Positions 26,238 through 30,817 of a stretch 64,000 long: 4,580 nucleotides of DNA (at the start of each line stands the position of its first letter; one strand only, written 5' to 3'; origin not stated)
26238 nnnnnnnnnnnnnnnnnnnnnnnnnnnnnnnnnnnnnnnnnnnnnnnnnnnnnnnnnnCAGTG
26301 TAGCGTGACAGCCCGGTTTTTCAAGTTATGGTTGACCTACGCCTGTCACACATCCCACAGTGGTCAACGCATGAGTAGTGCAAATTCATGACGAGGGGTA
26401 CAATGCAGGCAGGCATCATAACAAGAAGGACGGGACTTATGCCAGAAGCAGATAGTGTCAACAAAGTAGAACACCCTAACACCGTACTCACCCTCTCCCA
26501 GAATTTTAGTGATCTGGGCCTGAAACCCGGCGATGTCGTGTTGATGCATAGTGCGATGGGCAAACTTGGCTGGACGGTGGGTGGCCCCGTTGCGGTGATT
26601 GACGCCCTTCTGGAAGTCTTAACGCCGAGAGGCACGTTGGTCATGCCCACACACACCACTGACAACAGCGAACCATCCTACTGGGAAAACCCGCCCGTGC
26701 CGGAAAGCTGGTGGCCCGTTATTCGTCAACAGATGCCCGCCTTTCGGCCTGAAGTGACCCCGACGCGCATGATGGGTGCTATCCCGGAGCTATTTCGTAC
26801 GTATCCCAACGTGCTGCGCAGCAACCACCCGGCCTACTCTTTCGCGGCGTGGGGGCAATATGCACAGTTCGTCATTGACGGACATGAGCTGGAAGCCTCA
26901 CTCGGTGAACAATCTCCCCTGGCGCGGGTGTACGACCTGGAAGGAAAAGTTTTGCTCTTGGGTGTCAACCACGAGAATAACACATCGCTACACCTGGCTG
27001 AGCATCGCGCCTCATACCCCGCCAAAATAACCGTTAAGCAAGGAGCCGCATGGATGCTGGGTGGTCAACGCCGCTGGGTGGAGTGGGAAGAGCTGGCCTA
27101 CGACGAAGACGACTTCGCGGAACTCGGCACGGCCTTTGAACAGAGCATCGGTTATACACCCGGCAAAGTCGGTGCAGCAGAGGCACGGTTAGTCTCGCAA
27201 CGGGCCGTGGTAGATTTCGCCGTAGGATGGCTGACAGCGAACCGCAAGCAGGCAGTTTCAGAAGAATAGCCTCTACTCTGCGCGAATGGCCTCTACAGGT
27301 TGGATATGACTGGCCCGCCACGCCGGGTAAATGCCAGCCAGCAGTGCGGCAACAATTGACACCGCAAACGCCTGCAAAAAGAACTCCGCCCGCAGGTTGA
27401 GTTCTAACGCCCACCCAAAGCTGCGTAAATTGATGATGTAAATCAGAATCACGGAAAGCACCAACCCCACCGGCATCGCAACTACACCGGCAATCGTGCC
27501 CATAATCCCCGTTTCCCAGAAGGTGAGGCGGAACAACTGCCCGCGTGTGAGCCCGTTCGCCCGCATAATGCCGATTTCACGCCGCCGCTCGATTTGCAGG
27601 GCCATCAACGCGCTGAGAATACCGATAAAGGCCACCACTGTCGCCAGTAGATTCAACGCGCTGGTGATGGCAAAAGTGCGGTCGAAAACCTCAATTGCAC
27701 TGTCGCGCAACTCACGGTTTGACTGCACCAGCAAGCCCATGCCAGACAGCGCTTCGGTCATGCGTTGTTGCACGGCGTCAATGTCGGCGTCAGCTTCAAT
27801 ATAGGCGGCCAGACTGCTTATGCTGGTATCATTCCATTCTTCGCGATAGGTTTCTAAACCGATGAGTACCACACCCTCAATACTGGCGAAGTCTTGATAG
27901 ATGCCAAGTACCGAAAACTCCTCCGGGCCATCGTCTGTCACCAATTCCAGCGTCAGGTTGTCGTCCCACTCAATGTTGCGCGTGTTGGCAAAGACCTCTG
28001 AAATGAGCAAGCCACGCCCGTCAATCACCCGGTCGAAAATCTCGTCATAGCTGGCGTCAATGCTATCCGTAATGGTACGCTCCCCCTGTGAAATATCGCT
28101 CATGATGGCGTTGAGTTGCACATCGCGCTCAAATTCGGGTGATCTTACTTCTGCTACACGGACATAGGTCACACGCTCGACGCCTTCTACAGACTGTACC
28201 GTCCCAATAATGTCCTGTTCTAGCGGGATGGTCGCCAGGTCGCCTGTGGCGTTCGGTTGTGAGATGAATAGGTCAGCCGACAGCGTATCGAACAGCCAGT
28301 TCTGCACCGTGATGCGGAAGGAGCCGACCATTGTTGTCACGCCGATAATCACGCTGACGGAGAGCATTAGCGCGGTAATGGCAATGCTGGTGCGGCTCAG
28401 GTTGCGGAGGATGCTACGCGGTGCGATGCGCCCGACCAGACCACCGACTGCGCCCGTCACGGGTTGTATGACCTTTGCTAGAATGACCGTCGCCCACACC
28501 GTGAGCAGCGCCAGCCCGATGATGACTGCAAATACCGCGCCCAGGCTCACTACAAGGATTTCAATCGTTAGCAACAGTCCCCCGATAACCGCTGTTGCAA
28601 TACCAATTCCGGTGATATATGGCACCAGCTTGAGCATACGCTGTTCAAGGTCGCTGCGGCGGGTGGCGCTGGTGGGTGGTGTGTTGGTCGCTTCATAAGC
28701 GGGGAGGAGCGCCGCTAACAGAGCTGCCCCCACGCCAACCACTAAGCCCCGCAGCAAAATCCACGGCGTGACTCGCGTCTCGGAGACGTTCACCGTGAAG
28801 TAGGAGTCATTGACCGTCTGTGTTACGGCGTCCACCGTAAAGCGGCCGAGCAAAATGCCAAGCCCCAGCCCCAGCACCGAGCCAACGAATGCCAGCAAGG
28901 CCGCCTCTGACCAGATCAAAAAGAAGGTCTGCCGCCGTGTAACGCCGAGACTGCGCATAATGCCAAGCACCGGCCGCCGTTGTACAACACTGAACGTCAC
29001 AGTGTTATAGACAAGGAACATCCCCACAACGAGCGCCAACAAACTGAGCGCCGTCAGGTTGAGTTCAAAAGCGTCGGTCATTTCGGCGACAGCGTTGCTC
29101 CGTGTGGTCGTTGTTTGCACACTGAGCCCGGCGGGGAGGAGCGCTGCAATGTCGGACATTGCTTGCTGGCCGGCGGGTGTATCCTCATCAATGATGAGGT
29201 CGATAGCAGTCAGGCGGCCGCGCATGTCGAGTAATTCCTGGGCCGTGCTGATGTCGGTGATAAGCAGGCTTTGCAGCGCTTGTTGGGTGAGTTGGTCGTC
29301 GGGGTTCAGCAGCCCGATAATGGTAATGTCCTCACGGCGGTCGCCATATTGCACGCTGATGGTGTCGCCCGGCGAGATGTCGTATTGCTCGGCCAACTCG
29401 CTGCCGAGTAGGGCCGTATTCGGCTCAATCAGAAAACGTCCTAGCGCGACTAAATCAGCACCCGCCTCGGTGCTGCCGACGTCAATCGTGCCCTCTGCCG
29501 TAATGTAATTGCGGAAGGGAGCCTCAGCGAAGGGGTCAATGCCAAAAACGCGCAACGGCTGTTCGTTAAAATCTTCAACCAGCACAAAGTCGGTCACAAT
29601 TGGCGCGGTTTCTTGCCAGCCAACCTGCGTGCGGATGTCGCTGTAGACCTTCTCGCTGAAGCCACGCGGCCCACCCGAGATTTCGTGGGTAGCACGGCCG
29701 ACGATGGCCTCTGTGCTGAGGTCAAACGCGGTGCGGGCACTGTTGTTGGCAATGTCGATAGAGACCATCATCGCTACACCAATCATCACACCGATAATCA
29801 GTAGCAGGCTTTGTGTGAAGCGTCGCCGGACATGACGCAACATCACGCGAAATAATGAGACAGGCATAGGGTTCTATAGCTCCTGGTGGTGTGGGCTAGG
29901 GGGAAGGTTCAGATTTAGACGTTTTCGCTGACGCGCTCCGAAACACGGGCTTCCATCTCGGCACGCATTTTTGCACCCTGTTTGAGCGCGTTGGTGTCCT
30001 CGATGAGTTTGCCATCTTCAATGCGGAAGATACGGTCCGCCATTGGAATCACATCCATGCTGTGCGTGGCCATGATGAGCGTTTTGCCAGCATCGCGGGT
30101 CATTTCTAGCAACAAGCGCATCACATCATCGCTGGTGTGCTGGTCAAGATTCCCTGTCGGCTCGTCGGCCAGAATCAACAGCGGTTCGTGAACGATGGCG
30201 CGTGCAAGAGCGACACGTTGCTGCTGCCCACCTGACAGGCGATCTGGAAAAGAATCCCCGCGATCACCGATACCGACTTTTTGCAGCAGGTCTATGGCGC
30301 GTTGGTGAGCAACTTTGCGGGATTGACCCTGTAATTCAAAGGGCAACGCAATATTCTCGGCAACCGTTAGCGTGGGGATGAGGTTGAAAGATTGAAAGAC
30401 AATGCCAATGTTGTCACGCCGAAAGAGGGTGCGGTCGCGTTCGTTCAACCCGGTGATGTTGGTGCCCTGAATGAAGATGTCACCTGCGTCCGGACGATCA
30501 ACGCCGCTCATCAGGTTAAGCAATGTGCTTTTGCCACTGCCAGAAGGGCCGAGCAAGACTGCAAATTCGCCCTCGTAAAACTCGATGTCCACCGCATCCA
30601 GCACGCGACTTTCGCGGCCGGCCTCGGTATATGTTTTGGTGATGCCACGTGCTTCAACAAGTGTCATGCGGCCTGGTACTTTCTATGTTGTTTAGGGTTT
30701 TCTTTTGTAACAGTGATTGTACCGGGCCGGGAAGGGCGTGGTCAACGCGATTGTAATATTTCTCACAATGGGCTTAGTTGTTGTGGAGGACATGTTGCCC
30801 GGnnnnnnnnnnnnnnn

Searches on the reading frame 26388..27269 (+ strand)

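Call 74: search_protein_families(library=pfam, proteins=[window:26388-27269:+], max_evalue=0.00001)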
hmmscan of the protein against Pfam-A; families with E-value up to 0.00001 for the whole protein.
window:26388-27269:+ (293 aa): 1 family
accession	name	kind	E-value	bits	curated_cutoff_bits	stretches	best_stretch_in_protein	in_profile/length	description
PF02522.19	Antibiotic_NAT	-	1.9e-91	306.2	25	1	52-282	1-231/232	Aminoglycoside 3-N-acetyltransferase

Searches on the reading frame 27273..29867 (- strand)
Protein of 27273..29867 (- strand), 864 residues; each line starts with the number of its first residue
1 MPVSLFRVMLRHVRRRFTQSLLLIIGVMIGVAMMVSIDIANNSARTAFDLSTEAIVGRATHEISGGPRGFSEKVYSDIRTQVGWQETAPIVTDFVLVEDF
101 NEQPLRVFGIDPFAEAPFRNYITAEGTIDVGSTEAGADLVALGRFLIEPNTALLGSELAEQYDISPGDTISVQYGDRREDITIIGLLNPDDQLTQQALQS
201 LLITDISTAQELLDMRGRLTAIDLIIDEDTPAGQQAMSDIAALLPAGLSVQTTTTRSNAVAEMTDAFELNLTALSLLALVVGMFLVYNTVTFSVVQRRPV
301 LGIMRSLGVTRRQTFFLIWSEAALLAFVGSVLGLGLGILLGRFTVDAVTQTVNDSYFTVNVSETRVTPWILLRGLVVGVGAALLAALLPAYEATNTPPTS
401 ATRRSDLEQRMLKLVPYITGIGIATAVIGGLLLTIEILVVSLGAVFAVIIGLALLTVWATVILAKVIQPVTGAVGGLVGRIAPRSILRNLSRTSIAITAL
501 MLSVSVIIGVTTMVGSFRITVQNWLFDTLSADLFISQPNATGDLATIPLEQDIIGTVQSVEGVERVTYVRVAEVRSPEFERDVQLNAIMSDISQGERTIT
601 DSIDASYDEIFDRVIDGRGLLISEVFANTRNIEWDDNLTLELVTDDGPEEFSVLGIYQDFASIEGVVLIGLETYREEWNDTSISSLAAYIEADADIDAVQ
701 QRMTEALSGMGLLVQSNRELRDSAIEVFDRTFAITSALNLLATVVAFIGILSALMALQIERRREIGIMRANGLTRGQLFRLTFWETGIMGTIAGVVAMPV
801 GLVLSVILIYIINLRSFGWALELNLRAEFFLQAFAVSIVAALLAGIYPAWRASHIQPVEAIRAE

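Call 74: search_protein_families(library=pfam, proteins=[window:27273-29867:-], max_evalue=0.00001)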
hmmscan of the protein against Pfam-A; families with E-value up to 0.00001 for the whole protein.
window:27273-29867:- (864 aa): 2 families
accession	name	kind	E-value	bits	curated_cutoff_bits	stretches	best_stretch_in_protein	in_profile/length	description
PF02687.27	FtsX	-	2.2e-38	131.5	25.5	2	273-398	2-120/120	FtsX-like permease C-terminal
PF12704.14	MacB_PCD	-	1.6e-14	55.1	27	2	20-235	1-202/207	MacB-like periplasmic core domain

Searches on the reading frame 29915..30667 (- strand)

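Call 74: search_protein_families(library=pfam, proteins=[window:29915-30667:-], max_evalue=0.00001)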
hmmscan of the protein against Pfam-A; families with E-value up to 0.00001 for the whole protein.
window:29915-30667:- (250 aa): 1 family
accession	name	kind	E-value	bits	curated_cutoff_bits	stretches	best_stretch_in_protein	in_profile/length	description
PF00005.33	ABC_tran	-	1.8e-35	123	25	1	23-171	1-136/137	ABC transporter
